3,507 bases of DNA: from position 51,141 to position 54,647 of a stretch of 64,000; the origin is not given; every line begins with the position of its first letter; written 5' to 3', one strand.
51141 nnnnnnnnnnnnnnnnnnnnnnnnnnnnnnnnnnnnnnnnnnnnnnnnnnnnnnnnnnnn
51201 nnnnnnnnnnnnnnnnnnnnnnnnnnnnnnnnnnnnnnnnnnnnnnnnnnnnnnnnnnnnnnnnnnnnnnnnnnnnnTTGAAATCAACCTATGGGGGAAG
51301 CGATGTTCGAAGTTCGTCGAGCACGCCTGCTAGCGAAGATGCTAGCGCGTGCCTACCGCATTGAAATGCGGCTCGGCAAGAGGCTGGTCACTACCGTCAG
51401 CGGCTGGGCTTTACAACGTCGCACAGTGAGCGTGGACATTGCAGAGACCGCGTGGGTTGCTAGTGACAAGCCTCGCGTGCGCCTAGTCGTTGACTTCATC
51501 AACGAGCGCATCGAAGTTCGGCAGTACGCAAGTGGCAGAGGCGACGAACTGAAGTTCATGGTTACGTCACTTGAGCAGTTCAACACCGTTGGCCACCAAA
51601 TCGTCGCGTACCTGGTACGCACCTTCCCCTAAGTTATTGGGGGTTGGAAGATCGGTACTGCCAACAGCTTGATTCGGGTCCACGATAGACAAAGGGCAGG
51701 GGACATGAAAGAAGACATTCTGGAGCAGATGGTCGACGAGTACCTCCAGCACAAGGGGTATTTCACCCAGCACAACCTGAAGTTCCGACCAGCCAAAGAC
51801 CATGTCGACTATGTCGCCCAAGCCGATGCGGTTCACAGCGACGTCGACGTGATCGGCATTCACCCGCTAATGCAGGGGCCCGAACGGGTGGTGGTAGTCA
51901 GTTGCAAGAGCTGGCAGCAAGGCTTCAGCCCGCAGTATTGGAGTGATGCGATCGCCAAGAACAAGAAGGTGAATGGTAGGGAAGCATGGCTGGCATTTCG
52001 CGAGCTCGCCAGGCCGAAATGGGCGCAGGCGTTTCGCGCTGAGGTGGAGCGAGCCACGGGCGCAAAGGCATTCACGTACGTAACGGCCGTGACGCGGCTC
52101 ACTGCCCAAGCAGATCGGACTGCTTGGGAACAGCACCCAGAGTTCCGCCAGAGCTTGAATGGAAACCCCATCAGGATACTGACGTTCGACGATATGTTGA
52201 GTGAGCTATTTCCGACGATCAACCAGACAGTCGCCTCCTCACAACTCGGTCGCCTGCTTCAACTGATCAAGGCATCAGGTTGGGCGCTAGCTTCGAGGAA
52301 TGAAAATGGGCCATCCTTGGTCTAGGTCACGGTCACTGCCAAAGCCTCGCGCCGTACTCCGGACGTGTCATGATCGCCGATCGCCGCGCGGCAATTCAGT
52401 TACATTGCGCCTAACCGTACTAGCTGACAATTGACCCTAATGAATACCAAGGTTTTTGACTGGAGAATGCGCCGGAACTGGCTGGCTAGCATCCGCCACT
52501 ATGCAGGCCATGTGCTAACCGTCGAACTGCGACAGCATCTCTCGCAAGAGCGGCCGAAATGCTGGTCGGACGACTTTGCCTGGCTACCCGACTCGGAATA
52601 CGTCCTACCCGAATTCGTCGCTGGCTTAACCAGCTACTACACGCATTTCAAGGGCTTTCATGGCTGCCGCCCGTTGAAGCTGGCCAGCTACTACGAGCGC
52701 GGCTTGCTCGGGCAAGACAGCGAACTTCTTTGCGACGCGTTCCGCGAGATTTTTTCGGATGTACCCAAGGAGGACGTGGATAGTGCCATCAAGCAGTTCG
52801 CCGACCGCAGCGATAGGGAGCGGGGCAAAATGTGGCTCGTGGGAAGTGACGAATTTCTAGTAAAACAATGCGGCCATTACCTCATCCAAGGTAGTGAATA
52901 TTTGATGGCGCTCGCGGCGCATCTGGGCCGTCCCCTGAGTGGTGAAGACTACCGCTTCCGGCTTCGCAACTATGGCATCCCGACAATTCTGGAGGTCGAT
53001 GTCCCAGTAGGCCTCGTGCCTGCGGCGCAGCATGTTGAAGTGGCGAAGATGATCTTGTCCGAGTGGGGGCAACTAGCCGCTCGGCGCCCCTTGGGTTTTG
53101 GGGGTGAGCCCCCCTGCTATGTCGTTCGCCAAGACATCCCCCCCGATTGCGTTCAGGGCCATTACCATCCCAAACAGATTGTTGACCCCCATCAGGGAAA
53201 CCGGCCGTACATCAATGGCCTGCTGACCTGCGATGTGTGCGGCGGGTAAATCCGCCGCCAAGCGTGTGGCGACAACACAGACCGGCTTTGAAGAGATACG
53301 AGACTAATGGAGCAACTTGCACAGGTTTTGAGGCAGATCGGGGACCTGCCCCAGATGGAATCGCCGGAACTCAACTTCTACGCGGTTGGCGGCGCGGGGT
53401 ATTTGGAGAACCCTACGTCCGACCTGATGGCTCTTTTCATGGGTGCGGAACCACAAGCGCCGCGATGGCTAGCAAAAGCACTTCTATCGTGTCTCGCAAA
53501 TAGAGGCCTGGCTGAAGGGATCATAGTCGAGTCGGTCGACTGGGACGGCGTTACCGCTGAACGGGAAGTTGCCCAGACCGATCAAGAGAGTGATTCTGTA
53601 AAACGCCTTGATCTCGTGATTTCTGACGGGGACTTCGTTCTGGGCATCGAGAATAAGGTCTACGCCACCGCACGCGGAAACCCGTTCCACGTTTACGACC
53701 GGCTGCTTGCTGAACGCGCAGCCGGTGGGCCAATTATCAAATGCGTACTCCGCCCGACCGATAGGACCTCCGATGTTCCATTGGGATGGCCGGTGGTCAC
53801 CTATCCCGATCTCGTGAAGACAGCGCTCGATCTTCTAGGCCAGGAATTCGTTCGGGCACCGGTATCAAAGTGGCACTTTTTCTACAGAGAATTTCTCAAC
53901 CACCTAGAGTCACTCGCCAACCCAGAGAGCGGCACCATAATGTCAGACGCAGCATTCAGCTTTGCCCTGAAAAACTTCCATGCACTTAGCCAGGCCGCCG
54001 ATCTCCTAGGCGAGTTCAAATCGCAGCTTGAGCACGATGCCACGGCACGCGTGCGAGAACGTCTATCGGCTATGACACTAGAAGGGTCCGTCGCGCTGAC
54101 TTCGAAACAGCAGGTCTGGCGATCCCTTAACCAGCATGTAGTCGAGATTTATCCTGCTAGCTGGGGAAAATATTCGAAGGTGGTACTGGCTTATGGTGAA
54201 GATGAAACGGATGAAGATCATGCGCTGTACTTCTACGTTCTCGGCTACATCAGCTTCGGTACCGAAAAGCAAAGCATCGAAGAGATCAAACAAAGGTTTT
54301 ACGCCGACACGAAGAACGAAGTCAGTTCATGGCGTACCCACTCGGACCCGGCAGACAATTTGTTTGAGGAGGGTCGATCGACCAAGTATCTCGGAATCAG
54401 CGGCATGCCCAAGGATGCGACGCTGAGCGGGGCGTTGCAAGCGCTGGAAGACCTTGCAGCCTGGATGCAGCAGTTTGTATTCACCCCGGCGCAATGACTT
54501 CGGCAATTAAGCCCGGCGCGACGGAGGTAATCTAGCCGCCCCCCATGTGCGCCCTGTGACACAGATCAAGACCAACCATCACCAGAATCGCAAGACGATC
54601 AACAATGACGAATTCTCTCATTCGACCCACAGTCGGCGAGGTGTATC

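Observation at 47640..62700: Lower-GC island opened by an HNH-nuclease gene coupled to a 714-aa tyrosine recombinase and carrying a co-directional cluster of uncharacterised genes (two PD-(D/E)xK-like, one P-loop): candidate undescribed defence/mobile system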

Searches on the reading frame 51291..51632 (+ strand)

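Call 7: search_protein_families(library=pfam, proteins=[window:51291-51632:+], max_evalue=0.1)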
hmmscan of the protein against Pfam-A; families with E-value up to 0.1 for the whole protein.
window:51291-51632:+ (113 aa): 1 family
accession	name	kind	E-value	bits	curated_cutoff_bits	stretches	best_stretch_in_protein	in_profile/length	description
PF19786.4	DUF6270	-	0.021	15.2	27.5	1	40-83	50-94/222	Family of unknown function (DUF6270)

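Call 10: search_protein_families(library=padloc, proteins=[window:51291-51632:+], max_evalue=0.1)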
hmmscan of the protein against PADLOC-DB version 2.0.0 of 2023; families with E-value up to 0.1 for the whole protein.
window:51291-51632:+ (113 aa): 0 families

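Call 21: search_protein_families(library=ncbifam, proteins=[window:51291-51632:+], max_evalue=0.1)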
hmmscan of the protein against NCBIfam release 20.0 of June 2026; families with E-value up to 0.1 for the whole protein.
window:51291-51632:+ (113 aa): 1 family
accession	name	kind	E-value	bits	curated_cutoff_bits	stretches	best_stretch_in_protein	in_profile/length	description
NF051867.1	ProtaseAdptRcdA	equivalog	0.0045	17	170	1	10-71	37-98/158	protease adaptor protein RcdA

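Call 22: search_protein_families(library=phrogs, proteins=[window:51291-51632:+], max_evalue=0.01)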
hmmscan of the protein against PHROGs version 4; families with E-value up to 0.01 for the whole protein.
window:51291-51632:+ (113 aa): 0 families

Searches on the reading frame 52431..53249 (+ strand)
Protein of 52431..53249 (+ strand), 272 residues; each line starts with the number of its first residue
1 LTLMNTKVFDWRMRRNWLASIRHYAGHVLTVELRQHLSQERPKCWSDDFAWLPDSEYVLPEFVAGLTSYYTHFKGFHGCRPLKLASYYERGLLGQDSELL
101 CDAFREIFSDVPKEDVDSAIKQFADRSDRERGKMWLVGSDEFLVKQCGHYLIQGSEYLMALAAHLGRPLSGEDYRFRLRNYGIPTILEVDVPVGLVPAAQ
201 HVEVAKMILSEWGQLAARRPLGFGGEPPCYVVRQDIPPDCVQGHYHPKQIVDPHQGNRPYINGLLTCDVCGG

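Call 7: search_protein_families(library=pfam, proteins=[window:52431-53249:+], max_evalue=0.1)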
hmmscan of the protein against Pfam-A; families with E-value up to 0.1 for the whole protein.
window:52431-53249:+ (272 aa): 0 families

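Call 10: search_protein_families(library=padloc, proteins=[window:52431-53249:+], max_evalue=0.1)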
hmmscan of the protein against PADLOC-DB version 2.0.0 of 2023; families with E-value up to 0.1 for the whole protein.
window:52431-53249:+ (272 aa): 0 families

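Call 21: search_protein_families(library=ncbifam, proteins=[window:52431-53249:+], max_evalue=0.1)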
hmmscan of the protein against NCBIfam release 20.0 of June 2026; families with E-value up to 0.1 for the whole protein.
window:52431-53249:+ (272 aa): 0 families

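Call 22: search_protein_families(library=phrogs, proteins=[window:52431-53249:+], max_evalue=0.01)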
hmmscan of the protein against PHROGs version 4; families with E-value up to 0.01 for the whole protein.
window:52431-53249:+ (272 aa): 0 families

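Call 54: find_homologous_proteins(query=window:52440-53249:+, max_evalue=0.001)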
Query window:52440-53249:+ (269 aa): 113 proteins with E <= 0.001 among 589 candidates.
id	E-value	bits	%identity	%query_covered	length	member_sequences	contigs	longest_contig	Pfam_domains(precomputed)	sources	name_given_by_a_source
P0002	7.1e-162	556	85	100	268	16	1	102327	-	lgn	-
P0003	3.6e-154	530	81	100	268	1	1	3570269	-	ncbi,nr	ncbi:hypothetical protein CJO94_05920 [Ralstonia solanacearum]|nr:hypothetical protein CJO94_05920 [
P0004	8.1e-154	529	81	100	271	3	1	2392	-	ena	-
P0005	9.2e-152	523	81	98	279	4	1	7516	-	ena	-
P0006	1.4e-151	522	79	99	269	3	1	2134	-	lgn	-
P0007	2.7e-150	518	79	100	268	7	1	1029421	-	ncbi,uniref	ncbi:hypothetical protein [Paraburkholderia diazotrophica]|uniref:hypothetical protein n=1 Tax=Parab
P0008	3.6e-149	514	79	99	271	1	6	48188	-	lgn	-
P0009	1.7e-148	512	78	99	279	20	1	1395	-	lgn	-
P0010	2.5e-147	508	80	98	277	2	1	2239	-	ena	-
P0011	5.4e-144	497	77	99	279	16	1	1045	-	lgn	-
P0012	2.1e-143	495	75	99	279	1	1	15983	-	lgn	-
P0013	1.5e-142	492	74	100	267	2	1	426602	-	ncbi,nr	ncbi:hypothetical protein [Cupriavidus necator]|nr:hypothetical protein [Cupriavidus necator]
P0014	6.7e-141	487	74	99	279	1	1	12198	-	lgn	-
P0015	2.4e-132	459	69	100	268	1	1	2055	-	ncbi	-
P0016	7.7e-128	444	68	99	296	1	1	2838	-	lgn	-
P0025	1.5e-114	400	63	99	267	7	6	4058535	-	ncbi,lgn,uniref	ncbi:hypothetical protein [Burkholderia pseudomallei]|uniref:hypothetical protein n=1 Tax=Burkholder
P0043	1.0e-92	329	54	99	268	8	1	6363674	-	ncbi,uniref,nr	ncbi:hypothetical protein CFBP6411_04831 [Pseudomonas syringae group genomosp. 3]|uniref:Uncharacter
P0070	2.7e-83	298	48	100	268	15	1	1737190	-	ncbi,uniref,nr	ncbi:hypothetical protein [Stutzerimonas nitrititolerans]|uniref:hypothetical protein n=1 Tax=Stutze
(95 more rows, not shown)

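Call 61: predict_structure(alignment_id=A2)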
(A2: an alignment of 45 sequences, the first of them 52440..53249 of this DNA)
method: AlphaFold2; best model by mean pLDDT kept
length: 269 residues; sequences in the alignment: 45
mean_pLDDT: 95.5   pTM: 0.91
mean pLDDT of the five models: 95.5, 94.8, 93.9, 93.8, 93.4
residues with pLDDT >= 90: 250; 70-90: 17; 50-70: 2; < 50: 0
segments of 3 or more residues with pLDDT < 50: none
pLDDT, mean of each block of 10 residues (from residue 1): 94 97 98 98 97 98 98 97 97 94 96 96 92 97 94 93 85 94 98 98 98 94 93 98 97 94 89
secondary structure, 60 per line:
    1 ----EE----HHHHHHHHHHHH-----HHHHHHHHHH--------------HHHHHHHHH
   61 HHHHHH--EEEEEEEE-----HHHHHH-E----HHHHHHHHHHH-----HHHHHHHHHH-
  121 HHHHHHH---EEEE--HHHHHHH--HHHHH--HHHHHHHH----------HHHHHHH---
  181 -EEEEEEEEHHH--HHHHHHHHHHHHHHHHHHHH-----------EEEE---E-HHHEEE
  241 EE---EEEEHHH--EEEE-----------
elements in order: H11-22 H28-37 H52-66 E69-76 H82-87 H94-104 H110-119 H121-127 E131-134 H137-143 H146-150 H153-160 H171-177 E182-189 H195-214 E226-229 E238-242 E246-249 E255-258

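Call 67: find_encoding_contigs(protein=P0025, flank=5000, max_places=3)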
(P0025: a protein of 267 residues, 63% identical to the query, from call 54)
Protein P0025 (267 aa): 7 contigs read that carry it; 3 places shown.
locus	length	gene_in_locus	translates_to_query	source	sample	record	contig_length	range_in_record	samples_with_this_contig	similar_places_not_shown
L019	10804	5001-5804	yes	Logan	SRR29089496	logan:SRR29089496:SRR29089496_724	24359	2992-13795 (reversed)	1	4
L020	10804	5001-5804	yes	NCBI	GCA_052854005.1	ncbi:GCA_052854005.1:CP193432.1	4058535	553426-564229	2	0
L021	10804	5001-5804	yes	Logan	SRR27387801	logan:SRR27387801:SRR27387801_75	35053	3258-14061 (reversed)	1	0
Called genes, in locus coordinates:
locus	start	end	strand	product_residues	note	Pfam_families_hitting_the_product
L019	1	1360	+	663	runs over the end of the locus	-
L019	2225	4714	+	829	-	PF14559:TPR_19 (faint), PF13191:AAA_16 (weak)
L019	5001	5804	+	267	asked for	-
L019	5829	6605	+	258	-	PF18144:SMODS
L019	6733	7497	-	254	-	-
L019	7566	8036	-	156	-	PF26395:E2-CBASS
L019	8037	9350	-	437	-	PF18144:SMODS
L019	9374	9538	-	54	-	-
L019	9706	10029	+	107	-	PF13560:HTH_31, PF12844:HTH_19, PF13443:HTH_26 (weak), PF01381:HTH_3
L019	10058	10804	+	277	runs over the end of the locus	PF06114:Peptidase_M78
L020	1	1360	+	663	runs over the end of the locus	-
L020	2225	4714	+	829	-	PF14559:TPR_19 (faint), PF13191:AAA_16 (weak)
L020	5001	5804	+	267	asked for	-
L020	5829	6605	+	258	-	PF18144:SMODS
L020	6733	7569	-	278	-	-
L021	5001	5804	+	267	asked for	-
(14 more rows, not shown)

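Call 68: find_encoding_contigs(protein=P0043, flank=5000, max_places=2)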
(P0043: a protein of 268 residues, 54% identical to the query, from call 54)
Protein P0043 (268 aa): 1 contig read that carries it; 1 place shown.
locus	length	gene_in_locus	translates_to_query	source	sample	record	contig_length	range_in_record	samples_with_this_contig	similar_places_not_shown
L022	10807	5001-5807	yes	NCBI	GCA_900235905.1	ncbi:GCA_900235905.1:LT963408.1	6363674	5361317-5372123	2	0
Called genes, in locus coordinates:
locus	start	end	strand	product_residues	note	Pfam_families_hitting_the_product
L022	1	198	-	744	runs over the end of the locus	-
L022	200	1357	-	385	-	-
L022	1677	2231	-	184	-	-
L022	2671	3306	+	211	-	-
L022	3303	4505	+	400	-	PF01381:HTH_3, PF13560:HTH_31 (faint), PF06114:Peptidase_M78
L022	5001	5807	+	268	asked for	-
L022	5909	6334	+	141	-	-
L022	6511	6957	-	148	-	PF00270:DEAD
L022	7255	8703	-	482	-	PF00226:DnaJ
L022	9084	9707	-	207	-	PF02798:GST_N, PF13417:GST_N_3, PF13409:GST_N_2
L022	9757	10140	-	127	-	PF01042:Ribonuc_L-PSP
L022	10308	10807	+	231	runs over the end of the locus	PF12847:Methyltransf_18, PF04816:TrmK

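Call 69: find_encoding_contigs(protein=P0070, flank=5000, max_places=2)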
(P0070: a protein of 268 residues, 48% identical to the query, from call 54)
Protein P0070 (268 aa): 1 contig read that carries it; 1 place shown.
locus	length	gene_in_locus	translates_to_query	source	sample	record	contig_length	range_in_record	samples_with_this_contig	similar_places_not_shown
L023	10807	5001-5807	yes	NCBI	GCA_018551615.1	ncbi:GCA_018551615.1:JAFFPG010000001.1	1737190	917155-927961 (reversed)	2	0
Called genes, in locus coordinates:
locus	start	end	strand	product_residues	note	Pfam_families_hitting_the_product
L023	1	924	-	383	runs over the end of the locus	-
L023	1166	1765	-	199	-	PF10386:DUF2441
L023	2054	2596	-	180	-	PF18735:HEPN_RiboL-PSP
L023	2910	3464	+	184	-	PF18160:SLATT_5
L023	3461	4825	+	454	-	PF00078:RVT_1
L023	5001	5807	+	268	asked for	-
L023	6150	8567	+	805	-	PF13175:AAA_15, PF13304:AAA_21, PF20469:OLD-like_TOPRIM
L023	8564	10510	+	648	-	PF00580:UvrD-helicase, PF13245:AAA_19, PF01443:Viral_helicase1 (faint)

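Call 115: fold_search(model_id=the predicted structure, library=viral)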
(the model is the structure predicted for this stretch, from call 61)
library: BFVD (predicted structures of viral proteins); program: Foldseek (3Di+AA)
matches with E <= 10: 85; with E <= 0.001: 1
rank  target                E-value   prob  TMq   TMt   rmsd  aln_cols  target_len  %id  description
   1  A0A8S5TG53            1.2e-04  1.00  0.49  0.60   6.5       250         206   11  Uncharacterized protein [Siphoviridae sp. ct1yA16]
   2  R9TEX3                3.6e-03  0.97  0.25  0.18  11.2       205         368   13  Uncharacterized protein [Vibrio phage nt-1]
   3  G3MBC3                1.3e-02  0.96  0.27  0.20  10.4       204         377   15  Gp53 [Bacillus phage G]
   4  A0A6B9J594            1.6e-02  0.99  0.32  0.49   6.7       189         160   12  Uncharacterized protein [Vibrio phage vB_VchM_Kuja]
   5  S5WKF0                2.2e-02  0.96  0.25  0.49  10.2       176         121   13  Putative RNA 2'-phosphotransferase [Pseudomonas phage PaBG]
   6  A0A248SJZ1            3.1e-02  0.87  0.26  0.19  13.2       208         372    9  (no name in the UniProt tables at hand)
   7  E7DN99                3.2e-02  0.92  0.23  0.53   9.5       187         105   14  (no name in the UniProt tables at hand)
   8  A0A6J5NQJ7            3.4e-02  0.99  0.28  0.61   7.0       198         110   12  Uncharacterized protein [uncultured Caudovirales phage]
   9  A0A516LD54            4.5e-02  0.94  0.26  0.44  10.7       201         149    9  (no name in the UniProt tables at hand)
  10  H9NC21                6.8e-02  0.94  0.26  0.32   8.2       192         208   10  (no name in the UniProt tables at hand)
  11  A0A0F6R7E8            7.2e-02  0.14  0.18  0.21  19.0       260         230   12  Uncharacterized protein [Sinorhizobium phage phiM9]
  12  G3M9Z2                7.6e-02  0.60  0.26  0.38   9.4       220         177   10  Gp251 [Bacillus phage G]
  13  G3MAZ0                7.6e-02  0.54  0.27  0.33  12.3       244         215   13  Gp610 [Bacillus phage G]
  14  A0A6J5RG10            9.5e-02  0.84  0.23  0.23  10.8       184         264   12  Uncharacterized protein [uncultured Caudovirales phage]
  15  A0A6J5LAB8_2          9.5e-02  0.82  0.27  0.11   8.5       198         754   10  ParB/Sulfiredoxin [uncultured Caudovirales phage]
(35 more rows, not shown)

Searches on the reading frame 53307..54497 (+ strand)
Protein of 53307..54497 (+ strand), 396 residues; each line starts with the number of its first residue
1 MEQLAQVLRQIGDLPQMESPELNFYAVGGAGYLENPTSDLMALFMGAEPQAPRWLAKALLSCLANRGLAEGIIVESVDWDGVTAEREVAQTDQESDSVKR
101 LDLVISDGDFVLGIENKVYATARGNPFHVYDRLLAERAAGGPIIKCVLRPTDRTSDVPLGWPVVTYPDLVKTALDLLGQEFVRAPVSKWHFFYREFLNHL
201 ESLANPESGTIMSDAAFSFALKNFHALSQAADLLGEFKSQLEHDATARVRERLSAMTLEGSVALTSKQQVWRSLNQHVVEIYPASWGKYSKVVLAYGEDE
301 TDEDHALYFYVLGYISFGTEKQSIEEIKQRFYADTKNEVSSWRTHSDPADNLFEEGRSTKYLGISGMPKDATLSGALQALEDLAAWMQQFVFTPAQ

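Call 7: search_protein_families(library=pfam, proteins=[window:53307-54497:+], max_evalue=0.1)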
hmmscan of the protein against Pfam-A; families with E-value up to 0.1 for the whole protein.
window:53307-54497:+ (396 aa): 2 families
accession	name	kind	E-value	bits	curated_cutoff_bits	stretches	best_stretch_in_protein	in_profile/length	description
PF14281.12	PDDEXK_4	-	5.4e-35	121.4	22.3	1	23-198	2-183/183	PD-(D/E)XK nuclease superfamily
PF05997.17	Nop52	-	0.045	13.8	27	1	243-351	126-228/259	Nucleolar protein,Nop52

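Call 10: search_protein_families(library=padloc, proteins=[window:53307-54497:+], max_evalue=0.1)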
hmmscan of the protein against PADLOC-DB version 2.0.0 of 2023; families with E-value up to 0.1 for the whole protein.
window:53307-54497:+ (396 aa): 10 families
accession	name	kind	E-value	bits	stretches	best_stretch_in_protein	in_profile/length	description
PDLC04981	PDC-S26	-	3.7e-44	149.5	1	2-343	5-324/358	-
PDLC04970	PDC-S26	-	5.5e-27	92.9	1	4-312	12-301/373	-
PDLC04975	PDC-S26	-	1.1e-21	75.6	1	2-275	3-255/351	-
PDLC04980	PDC-S26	-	1.2e-06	26.2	1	82-122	89-130/389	-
PDLC04982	PDC-S26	-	2.5e-06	25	1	4-133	8-137/392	-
PDLC04983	PDC-S26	-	3.1e-06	24.8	1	84-121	92-124/413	-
PDLC04973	PDC-S26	-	6.2e-06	23.8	1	14-230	34-241/394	-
PDLC04969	PDC-S26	-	9.7e-05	19.6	1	20-133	27-129/367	-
PDLC04977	PDC-S26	-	0.00025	18.3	1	100-288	105-280/400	-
PDLC04974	PDC-S26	-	0.045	11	0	82-121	90-130/401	-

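Call 21: search_protein_families(library=ncbifam, proteins=[window:53307-54497:+], max_evalue=0.1)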
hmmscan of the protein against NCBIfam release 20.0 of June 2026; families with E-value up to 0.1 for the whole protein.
window:53307-54497:+ (396 aa): 0 families

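Call 22: search_protein_families(library=phrogs, proteins=[window:53307-54497:+], max_evalue=0.01)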
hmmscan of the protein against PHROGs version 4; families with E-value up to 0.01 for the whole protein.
window:53307-54497:+ (396 aa): 0 families

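Call 81: search_solved_structures(query=window:53307-54497:+, max_evalue=1)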
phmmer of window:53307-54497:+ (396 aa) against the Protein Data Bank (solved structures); distinct sequences matched with E-value up to 1: 0.
